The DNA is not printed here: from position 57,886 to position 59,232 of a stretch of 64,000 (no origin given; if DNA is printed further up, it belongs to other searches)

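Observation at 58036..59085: Scaffold protein with a long Ala/Glu-rich low-complexity C-terminal half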

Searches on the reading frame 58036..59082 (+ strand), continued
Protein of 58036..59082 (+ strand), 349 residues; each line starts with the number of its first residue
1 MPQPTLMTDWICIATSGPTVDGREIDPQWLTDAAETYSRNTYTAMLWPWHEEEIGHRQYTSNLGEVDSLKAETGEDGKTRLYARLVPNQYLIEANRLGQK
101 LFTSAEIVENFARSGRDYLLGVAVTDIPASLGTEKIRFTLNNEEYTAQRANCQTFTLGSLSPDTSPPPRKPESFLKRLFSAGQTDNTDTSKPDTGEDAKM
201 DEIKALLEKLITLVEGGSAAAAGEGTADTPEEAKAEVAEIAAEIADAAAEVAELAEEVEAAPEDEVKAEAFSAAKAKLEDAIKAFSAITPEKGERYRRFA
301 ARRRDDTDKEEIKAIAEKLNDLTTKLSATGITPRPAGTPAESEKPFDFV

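Call 9: get_annotated_region(hit=H1, flank=4000)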
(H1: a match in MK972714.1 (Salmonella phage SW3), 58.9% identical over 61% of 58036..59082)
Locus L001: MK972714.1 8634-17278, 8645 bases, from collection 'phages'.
description: Salmonella phage SW3, complete genome.
organism: Salmonella phage SW3 (NCBI taxid 2592221)
taxonomy: Viruses; Duplodnaviria; Heunggongvirae; Uroviricota; Caudoviricetes; Peduoviridae; Irrigatiovirus; Irrigatiovirus SI7
host: Salmonella sp.; source: aquaculture facility; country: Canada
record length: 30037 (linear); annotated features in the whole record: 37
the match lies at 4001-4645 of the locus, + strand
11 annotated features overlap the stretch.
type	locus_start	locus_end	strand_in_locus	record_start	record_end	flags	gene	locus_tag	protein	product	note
CDS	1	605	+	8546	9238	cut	-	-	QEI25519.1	DNA methylase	-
CDS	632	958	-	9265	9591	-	-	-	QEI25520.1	transcriptional regulator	-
CDS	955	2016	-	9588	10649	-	-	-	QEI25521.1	portal protein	-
CDS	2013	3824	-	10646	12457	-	-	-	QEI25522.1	terminase, ATPase subunit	-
CDS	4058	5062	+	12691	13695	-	-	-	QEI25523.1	capsid scaffolding protein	-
CDS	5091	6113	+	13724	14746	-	-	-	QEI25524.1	P2 family major capsid protein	-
CDS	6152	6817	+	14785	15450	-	-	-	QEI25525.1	terminase small subunit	-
CDS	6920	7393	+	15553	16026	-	-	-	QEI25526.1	head completion protein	-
CDS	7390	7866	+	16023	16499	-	-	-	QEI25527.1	tail protein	-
CDS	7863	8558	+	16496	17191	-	-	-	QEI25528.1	hypothetical protein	-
CDS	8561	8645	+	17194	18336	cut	-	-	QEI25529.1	DUF2586 family protein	-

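Call 11: get_annotated_region(hit=H51, flank=3000)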
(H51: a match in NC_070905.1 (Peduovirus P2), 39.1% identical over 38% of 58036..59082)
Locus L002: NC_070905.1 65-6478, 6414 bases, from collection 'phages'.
description: Escherichia virus P2 genome assembly, chromosome: 1.
organism: Peduovirus P2 (NCBI taxid 10679)
taxonomy: Viruses; Duplodnaviria; Heunggongvirae; Uroviricota; Caudoviricetes; Peduoviridae; Peduovirus
host: -; source: -; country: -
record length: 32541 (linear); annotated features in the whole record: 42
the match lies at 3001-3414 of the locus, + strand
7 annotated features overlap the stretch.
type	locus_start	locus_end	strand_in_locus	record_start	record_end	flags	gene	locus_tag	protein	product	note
CDS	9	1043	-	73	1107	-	-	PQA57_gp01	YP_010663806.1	hypothetical protein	label:P2DC1_00001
CDS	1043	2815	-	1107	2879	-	-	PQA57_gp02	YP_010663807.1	terminase large subunit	label:P2DC1_00002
CDS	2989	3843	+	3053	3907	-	-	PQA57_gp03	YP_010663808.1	head maturation protease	label:P2DC1_00003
CDS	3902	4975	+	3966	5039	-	-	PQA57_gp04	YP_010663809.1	major head protein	label:P2DC1_00004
CDS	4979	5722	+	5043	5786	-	-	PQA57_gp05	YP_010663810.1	hypothetical protein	label:P2DC1_00005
CDS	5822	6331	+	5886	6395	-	-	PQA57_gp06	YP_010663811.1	hypothetical protein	label:P2DC1_00006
CDS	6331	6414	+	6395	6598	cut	-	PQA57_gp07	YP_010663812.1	hypothetical protein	label:P2DC1_00007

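Call 15: find_related_loci(query=window:58036-59082:+, collection=viral_contigs, flank=3000)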
Query window:58036-59082:+ (349 aa) in viral_contigs; peptide patterns used: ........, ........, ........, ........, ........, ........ (x = any residue, [..] = any of these).
50 stretches matched a pattern; 34 encode a relative of the query (tblastn E <= 1e-3); 34 distinct loci.
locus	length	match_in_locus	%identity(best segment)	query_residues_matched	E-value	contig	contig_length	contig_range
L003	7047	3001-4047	99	1-349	0e+0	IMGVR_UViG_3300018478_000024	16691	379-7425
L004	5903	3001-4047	98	1-349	0e+0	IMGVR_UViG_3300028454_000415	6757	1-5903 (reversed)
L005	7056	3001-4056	97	1-349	0e+0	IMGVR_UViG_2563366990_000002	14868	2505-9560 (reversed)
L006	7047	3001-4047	95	1-349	0e+0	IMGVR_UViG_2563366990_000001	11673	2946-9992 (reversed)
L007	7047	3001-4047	91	1-349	0e+0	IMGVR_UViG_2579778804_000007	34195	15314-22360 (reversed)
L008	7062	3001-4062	55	1-349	6e-113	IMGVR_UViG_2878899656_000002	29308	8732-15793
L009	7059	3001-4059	55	1-349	1e-108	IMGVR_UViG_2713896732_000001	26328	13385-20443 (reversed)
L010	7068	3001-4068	53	1-349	3e-107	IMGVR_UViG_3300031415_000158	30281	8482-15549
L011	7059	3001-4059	54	1-349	1e-106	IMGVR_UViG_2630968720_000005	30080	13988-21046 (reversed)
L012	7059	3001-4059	53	1-349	3e-106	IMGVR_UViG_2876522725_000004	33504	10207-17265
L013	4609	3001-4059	53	1-349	3e-106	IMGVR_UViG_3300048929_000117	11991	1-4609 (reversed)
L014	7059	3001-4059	53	1-349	2e-105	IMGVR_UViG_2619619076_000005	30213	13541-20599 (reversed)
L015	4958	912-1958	57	1-349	2e-105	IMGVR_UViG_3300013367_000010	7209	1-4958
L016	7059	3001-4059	53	1-349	4e-105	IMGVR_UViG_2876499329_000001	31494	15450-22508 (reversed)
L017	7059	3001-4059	53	1-349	4e-105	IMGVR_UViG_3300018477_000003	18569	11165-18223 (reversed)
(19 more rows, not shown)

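Call 20: search_protein_representatives(protein=window:58036-59082:+)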
Query: 349 residues. Proteins with E-value up to 0.001 (for the whole library): 1126; up to 1e-10: 941; up to 1e-30: 100. The best 150 are listed.
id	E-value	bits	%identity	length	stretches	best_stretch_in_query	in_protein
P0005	3.9e-133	460.4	81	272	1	1-270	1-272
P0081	7.7e-90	318.1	50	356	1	1-348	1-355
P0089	1.3e-77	277.9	48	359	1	5-349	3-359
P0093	1.4e-69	251.5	48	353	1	6-312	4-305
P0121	1.0e-65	238.8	46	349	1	5-343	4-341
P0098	1.3e-63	231.9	65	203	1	1-180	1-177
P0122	5.4e-61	223.3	45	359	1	1-344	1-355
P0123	8.4e-60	219.4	42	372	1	6-302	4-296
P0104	4.7e-59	216.9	44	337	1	1-349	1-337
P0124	4.0e-56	207.3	42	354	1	6-308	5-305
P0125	5.6e-56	206.8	48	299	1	4-261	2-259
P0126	4.8e-53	197.2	44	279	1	4-257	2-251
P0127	5.4e-52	193.7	45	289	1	4-240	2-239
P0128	1.8e-48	182.1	51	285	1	6-194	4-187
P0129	9.6e-42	160.0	43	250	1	110-349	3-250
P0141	1.1e-36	143.4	43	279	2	5-233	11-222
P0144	1.6e-35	139.6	42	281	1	5-246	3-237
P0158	5.6e-34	134.5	40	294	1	8-211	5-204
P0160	7.8e-34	134.0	39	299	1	8-204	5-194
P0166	2.0e-33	132.7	38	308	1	1-288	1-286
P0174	4.3e-33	131.6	41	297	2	8-146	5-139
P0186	1.5e-32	129.8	39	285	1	6-275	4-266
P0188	1.7e-32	129.7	39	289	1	5-265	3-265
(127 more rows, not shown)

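Call 26: find_related_loci(query=A2, collection=viral_contigs, flank=2500)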
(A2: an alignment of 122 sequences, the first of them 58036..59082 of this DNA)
Query A2 (349 aa) in viral_contigs; peptide patterns used: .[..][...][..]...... (x = any residue, [..] = any of these).
600 stretches matched a pattern (row limit reached: there are more); 596 encode a relative of the query (tblastn E <= 1e-3); the best 80 are kept; 80 distinct loci.
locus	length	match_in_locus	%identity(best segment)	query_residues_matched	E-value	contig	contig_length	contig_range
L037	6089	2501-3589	53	1-349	2e-111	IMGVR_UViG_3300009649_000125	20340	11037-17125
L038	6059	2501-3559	54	1-349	2e-106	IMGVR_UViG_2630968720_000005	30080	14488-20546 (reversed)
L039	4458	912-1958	57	1-349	5e-105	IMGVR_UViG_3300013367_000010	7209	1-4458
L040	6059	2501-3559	53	1-349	3e-105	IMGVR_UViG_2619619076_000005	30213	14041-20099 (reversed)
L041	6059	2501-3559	53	1-349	9e-105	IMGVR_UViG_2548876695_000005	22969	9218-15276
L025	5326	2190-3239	55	1-349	1e-100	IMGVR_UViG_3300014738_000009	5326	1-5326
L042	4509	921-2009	53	1-349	1e-111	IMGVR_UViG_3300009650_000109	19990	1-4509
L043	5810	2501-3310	42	4-260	7e-62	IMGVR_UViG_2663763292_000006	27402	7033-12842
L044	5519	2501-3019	52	6-180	2e-53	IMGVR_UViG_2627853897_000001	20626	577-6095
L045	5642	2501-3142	44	6-229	3e-49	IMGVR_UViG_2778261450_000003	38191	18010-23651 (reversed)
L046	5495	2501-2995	50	8-181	4e-48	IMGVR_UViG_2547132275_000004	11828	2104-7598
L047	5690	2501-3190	44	8-243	6e-48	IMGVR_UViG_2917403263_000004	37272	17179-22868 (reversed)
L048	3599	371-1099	38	1-260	2e-42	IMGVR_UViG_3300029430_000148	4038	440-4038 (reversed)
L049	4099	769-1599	35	1-295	6e-41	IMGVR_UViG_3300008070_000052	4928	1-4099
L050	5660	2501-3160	40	5-230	4e-41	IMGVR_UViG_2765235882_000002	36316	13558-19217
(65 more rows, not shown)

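Call 31: predict_structure(alignment_id=A2)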
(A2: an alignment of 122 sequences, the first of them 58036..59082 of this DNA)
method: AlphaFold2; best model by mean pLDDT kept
length: 349 residues; sequences in the alignment: 122
mean_pLDDT: 74.3   pTM: 0.47
mean pLDDT of the five models: 74.3, 73.9, 73.8, 73.4, 71.1
residues with pLDDT >= 90: 125; 70-90: 79; 50-70: 83; < 50: 62
segments of 3 or more residues with pLDDT < 50: 146-163, 181-197, 290-307, 347-349
pLDDT, mean of each block of 10 residues (from residue 1): 74 96 96 98 97 93 97 97 96 94 97 97 94 87 50 40 50 59 41 45 66 62 65 75 82 85 84 84 70 39 46 70 63 55 54
secondary structure, 60 per line:
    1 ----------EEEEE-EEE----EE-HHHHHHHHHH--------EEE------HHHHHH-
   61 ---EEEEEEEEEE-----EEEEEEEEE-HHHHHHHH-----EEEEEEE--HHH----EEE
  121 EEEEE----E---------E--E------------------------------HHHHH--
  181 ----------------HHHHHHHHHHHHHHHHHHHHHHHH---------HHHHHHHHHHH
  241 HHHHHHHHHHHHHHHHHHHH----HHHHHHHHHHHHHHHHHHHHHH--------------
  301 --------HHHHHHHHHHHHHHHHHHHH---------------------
elements in order: E11-15 E17-19 H27-36 E45-47 H54-59 E64-73 E79-87 H89-96 E102-108 E118-125 H174-178 H197-220 H230-260 H265-286 H309-328

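Call 50: search_solved_structures(query=window:58036-59082:+, max_evalue=1)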
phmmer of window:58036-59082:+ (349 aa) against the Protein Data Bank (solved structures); distinct sequences matched with E-value up to 1: 1.
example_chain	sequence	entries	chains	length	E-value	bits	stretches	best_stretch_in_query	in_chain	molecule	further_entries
2ftc_E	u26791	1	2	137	0.45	13.2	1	154-251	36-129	39S ribosomal protein L12, mitochondrial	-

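Call 53: fold_search(model_id=the predicted structure, library=pdb)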
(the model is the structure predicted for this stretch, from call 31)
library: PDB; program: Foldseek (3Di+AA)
matches with E <= 10: 362; with E <= 0.001: 0
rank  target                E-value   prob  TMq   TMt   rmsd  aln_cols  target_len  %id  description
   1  2wpo_A                8.4e-02  0.72  0.21  0.29   7.9       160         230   12  HCMV protease inhibitor complex (released 1999-08-04)
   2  8fed_A                8.4e-02  0.15  0.15  0.13  40.2       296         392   14  Structure of Mce1-LucB complex from Mycobacterium smegmatis (Map1) (released 2023-02-22)
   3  6twn_B                2.9e-01  0.85  0.23  0.26  15.7       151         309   18  Crystal structure of Talin1 R7R8 in complex with CDK1 (206-223) (released 2021-05-12)
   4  7nsu_D                5.4e-01  0.04  0.14  0.11  23.6       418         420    9  ColicinE9 intact translocation complex (released 2021-08-11)
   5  2x0c                  5.8e-01  0.75  0.24  0.26  15.4       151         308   16  Crystal Structure of the R7R8 domains of Talin (released 2010-07-07)
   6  3mqk_A                6.9e-01  0.20  0.15  0.16   9.7       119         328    4  Cbf5-Nop10-Gar1 complex binding with 17mer RNA containing ACA trinucleotide (released 2010-12-29)
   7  4w8p_A                8.2e-01  0.57  0.23  0.26  15.2       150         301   20  Crystal structure of RIAM TBS1 in complex with talin R7R8 domains (released 2014-12-03)
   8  2b5u_A                8.7e-01  0.02  0.10  0.09  27.3       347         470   12  Crystal Structure Of Colicin E3 V206C Mutant In Complex With Its Immunity Protein (released 2006-11-07)
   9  4ons_C                9.2e-01  0.80  0.21  0.32   4.7        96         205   20  Structural and thermodynamic characterization of cadherin-beta-catenin-alpha-catenin complex formation (released 2014-04-09)
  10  1jch_A                9.2e-01  0.08  0.09  0.07  25.3       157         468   13  Crystal Structure of Colicin E3 in Complex with its Immunity Protein (released 2001-11-30)
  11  2rfk_A                1.0e+00  0.15  0.15  0.16   9.9       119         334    7  Substrate RNA Positioning in the Archaeal H/ACA Ribonucleoprotein Complex (released 2008-02-05)
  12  8rq1                  1.0e+00  0.08  0.13  0.15  11.4       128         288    9  Crystal structure of CRBN-midi (released 2024-09-25)
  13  8ivz_A                1.1e+00  0.87  0.17  0.34   2.4        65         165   17  Crystal structure of talin R7 in complex with KANK1 KN motif (released 2023-11-08)
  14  8scb_X                1.1e+00  0.18  0.08  0.22   3.9        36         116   28  Terminating ribosome with SRI-41315 (released 2023-12-27)
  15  7o81_BX               1.1e+00  0.18  0.08  0.21   3.9        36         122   28  Rabbit 80S ribosome colliding in another ribosome stalled by the SARS-CoV-2 pseudoknot (released 2021-06-02)
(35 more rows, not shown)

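Call 60: find_encoding_contigs(protein=P0160, flank=1500, max_places=1)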
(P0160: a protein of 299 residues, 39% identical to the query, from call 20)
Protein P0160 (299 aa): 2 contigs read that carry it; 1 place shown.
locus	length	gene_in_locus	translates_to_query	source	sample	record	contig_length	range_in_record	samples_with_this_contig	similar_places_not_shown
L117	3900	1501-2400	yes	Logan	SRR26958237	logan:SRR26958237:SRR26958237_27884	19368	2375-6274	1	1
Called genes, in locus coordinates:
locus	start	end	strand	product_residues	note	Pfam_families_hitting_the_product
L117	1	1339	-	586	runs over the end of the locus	PF06056:Terminase_5, PF03237:Terminase_6N, PF17289:Terminase_6C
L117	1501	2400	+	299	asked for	PF05929:Phage_GPO_N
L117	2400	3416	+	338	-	PF05125:Phage_cap_P2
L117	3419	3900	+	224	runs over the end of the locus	PF05944:Phage_term_smal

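Call 61: find_encoding_contigs(protein=P0141, flank=1500, max_places=1)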
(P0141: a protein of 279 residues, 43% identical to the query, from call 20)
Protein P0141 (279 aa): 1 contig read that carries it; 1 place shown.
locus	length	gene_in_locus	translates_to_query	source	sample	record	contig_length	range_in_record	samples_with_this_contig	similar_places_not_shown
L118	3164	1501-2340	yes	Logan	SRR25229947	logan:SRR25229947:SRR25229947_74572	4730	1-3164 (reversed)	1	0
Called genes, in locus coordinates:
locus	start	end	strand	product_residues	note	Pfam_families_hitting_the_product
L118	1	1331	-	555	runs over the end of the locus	PF03237:Terminase_6N, PF17289:Terminase_6C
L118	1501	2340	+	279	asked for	PF05929:Phage_GPO_N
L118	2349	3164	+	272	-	?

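Call 62: find_encoding_contigs(protein=P0166, flank=1000, max_places=1)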
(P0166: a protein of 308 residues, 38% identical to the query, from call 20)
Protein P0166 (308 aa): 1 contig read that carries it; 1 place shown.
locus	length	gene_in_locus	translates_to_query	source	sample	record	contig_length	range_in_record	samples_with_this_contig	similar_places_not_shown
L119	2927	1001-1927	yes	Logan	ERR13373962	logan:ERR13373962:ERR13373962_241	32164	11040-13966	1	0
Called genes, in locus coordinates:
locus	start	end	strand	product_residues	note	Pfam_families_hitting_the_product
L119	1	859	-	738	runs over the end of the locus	PF06056:Terminase_5, PF03237:Terminase_6N, PF17289:Terminase_6C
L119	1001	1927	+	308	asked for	PF05929:Phage_GPO_N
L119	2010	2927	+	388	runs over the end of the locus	PF05125:Phage_cap_P2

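Call 63: find_encoding_contigs(protein=P0186, flank=1000, max_places=1)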
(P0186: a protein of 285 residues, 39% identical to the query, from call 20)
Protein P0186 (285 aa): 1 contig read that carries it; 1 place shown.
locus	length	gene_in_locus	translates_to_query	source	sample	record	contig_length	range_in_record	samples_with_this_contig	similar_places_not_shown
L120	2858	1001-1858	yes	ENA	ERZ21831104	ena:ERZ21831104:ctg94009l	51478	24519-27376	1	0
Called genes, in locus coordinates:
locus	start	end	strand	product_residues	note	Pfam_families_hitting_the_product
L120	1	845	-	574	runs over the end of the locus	PF06056:Terminase_5 (weak), PF03237:Terminase_6N, PF17289:Terminase_6C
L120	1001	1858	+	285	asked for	PF05929:Phage_GPO_N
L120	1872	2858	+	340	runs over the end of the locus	PF05125:Phage_cap_P2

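Call 64: find_encoding_contigs(protein=P0188, flank=1000, max_places=1)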
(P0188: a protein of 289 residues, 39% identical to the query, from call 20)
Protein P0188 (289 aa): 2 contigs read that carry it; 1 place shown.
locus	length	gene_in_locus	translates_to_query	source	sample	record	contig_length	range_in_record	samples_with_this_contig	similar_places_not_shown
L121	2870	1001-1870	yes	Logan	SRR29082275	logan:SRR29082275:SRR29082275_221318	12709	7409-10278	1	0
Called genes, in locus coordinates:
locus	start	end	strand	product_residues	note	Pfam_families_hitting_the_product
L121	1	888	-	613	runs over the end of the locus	PF06056:Terminase_5, PF03237:Terminase_6N, PF17289:Terminase_6C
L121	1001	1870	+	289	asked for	PF05929:Phage_GPO_N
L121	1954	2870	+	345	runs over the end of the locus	PF05125:Phage_cap_P2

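Call 65: find_encoding_contigs(protein=P0158, flank=1000, max_places=1)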
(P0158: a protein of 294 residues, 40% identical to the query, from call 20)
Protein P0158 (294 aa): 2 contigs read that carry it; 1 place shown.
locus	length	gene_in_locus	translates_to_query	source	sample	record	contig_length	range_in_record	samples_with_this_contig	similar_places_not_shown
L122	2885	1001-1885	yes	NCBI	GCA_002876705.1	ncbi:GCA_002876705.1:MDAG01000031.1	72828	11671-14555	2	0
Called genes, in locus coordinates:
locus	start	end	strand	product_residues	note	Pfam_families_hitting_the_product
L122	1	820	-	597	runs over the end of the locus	PF06056:Terminase_5, PF03237:Terminase_6N, PF17289:Terminase_6C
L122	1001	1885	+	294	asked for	PF05929:Phage_GPO_N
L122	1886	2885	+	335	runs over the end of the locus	PF05125:Phage_cap_P2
